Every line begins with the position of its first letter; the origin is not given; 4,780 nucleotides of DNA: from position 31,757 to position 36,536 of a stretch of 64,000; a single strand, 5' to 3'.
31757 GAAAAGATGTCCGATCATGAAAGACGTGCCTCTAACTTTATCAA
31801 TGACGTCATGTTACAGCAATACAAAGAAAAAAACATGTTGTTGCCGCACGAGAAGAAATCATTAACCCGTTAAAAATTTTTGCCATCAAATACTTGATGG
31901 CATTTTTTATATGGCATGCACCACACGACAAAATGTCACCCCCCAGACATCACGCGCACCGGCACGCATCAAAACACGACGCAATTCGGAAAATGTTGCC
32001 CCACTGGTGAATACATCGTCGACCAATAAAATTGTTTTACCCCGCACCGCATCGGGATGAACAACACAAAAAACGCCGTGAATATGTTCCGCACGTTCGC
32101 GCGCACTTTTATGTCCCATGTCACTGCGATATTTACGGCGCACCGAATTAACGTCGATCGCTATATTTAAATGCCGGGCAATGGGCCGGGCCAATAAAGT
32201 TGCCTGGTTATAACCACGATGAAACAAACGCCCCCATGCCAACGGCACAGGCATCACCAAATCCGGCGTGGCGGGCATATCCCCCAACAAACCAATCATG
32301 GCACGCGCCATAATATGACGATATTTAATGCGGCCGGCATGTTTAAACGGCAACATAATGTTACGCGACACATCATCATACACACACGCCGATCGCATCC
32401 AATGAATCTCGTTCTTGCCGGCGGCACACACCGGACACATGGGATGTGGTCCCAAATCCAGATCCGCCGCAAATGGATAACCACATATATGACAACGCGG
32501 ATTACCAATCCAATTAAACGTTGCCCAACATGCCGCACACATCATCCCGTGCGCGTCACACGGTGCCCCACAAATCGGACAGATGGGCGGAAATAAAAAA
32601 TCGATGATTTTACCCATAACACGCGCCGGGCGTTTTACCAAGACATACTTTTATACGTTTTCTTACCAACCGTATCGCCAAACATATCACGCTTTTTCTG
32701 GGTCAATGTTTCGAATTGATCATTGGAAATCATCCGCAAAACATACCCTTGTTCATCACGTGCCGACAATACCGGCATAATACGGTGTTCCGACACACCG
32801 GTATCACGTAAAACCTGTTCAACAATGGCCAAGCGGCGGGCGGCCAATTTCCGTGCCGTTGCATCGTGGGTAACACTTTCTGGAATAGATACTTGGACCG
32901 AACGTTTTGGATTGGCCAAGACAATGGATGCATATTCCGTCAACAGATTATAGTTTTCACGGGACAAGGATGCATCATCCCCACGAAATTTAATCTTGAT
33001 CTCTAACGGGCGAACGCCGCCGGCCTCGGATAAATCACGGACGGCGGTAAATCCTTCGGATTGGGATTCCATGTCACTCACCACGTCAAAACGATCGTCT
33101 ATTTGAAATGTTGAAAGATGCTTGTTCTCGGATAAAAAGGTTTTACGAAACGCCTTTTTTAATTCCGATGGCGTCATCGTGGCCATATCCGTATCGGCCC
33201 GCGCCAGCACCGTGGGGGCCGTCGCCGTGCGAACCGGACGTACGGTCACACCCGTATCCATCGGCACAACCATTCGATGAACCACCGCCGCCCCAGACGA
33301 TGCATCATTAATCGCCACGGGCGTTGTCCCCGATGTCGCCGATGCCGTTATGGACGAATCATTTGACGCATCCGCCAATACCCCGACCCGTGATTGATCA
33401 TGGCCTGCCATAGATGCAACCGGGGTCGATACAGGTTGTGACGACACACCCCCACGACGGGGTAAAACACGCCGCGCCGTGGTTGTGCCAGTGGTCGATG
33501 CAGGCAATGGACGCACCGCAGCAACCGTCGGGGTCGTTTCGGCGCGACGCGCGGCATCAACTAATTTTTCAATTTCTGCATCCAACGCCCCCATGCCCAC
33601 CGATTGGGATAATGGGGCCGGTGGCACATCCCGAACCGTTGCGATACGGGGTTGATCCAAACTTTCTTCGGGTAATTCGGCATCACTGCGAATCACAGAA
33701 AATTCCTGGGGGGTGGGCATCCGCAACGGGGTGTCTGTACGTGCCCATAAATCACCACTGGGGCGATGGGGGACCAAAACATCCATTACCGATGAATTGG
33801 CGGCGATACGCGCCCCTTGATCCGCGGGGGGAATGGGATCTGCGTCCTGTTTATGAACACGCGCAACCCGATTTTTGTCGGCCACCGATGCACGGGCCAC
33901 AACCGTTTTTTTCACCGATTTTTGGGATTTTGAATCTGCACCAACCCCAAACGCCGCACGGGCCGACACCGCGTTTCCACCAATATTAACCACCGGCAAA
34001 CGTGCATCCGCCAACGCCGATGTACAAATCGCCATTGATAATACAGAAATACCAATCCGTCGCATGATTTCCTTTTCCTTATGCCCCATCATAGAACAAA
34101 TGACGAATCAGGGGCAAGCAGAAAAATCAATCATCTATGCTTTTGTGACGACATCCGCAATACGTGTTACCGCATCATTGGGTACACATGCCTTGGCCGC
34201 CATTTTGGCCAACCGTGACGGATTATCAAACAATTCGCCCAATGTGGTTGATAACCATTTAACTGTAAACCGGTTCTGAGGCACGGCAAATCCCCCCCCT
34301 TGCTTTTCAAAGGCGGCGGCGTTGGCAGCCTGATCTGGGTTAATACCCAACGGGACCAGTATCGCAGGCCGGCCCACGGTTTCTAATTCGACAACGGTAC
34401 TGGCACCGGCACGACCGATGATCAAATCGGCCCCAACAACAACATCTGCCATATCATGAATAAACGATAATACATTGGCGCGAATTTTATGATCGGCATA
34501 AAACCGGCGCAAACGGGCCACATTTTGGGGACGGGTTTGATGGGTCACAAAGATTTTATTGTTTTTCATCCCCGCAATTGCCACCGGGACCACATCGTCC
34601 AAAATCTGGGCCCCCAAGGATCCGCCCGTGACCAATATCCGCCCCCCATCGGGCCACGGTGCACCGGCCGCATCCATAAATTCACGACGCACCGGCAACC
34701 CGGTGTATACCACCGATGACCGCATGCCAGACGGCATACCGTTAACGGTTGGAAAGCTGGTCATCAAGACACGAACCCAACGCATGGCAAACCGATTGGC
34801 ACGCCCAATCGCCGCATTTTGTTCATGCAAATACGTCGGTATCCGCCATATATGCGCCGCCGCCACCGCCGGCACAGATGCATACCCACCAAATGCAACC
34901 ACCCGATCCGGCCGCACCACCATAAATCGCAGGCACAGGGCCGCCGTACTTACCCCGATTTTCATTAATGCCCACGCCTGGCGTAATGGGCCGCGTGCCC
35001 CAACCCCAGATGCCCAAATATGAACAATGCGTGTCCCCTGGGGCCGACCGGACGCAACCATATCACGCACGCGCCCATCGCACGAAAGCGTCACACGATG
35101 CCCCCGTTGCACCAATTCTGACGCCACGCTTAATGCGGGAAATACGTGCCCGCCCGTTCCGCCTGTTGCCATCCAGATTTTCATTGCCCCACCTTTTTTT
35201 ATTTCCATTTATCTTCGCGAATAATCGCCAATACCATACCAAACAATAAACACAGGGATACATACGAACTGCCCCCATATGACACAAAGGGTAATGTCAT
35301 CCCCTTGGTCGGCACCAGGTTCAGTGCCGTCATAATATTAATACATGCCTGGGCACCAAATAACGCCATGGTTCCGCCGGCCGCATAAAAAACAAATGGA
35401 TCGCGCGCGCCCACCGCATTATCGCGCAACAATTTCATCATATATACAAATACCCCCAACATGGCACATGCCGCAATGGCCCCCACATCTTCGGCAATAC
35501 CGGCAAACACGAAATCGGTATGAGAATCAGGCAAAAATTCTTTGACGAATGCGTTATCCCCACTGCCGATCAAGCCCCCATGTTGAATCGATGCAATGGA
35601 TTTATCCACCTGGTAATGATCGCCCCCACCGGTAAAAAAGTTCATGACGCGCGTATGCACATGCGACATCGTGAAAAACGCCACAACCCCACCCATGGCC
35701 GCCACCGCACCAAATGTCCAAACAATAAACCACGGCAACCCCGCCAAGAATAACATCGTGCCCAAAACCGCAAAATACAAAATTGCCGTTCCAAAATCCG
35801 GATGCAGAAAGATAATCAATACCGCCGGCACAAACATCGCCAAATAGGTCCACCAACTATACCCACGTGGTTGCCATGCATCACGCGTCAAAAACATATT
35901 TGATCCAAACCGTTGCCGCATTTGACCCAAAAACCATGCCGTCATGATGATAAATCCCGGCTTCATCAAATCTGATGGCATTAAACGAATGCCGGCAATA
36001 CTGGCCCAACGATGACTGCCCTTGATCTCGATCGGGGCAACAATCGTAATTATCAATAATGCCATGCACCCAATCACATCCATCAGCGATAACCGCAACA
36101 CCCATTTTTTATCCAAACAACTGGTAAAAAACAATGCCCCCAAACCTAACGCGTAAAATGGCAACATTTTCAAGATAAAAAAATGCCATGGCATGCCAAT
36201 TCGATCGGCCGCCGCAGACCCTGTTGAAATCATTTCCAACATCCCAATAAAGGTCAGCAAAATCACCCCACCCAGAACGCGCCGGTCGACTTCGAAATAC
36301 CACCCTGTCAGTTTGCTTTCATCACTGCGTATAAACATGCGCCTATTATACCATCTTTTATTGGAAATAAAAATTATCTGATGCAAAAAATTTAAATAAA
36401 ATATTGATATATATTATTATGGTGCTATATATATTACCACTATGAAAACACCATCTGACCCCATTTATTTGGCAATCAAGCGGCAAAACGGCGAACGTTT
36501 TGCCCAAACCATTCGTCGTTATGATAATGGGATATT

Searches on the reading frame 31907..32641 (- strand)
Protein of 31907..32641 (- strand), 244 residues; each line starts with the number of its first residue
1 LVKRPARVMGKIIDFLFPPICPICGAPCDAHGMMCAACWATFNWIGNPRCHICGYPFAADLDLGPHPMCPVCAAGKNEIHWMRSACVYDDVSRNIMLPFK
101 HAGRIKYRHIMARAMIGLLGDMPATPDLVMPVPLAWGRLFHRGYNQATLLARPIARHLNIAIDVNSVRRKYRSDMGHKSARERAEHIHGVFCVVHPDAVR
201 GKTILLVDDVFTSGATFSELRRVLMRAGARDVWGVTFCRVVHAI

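Call 17: search_protein_families(library=pfam, proteins=[window:31907-32641:-], max_evalue=0.01)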
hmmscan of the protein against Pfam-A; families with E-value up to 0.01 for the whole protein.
window:31907-32641:- (244 aa): 2 families
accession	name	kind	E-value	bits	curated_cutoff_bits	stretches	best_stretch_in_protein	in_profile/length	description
PF18912.6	DZR_2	-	4.1e-13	49.4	27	1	12-72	1-55/56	Double zinc ribbon domain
PF00156.33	Pribosyltran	-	2.1e-06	27.6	26.3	1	148-238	41-124/158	Phosphoribosyl transferase domain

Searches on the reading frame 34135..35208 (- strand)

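Call 15: search_protein_families(library=pfam, proteins=[window:34135-35208:-], max_evalue=0.001)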
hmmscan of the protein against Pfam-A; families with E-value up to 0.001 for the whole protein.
window:34135-35208:- (357 aa): 3 families
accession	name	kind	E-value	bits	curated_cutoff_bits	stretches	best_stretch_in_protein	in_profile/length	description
PF04101.22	Glyco_tran_28_C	-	4.1e-33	115.2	22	1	191-340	2-154/166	Glycosyltransferase family 28 C-terminal domain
PF03033.26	Glyco_transf_28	-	2.7e-24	86.3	26.2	1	11-146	1-135/139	Glycosyltransferase family 28 N-terminal domain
PF13579.12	Glyco_trans_4_4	-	9.6e-05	23.2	29.7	1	25-149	7-121/158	Glycosyl transferase 4-like domain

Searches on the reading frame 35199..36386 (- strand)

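Call 15: search_protein_families(library=pfam, proteins=[window:35199-36386:-], max_evalue=0.001)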
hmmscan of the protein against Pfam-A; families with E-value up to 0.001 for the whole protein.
window:35199-36386:- (395 aa): 1 family
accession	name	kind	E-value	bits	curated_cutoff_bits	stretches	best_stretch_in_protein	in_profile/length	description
PF01098.24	FTSW_RODA_SPOVE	-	2.1e-62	211.6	26.4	1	41-392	8-354/356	Cell cycle protein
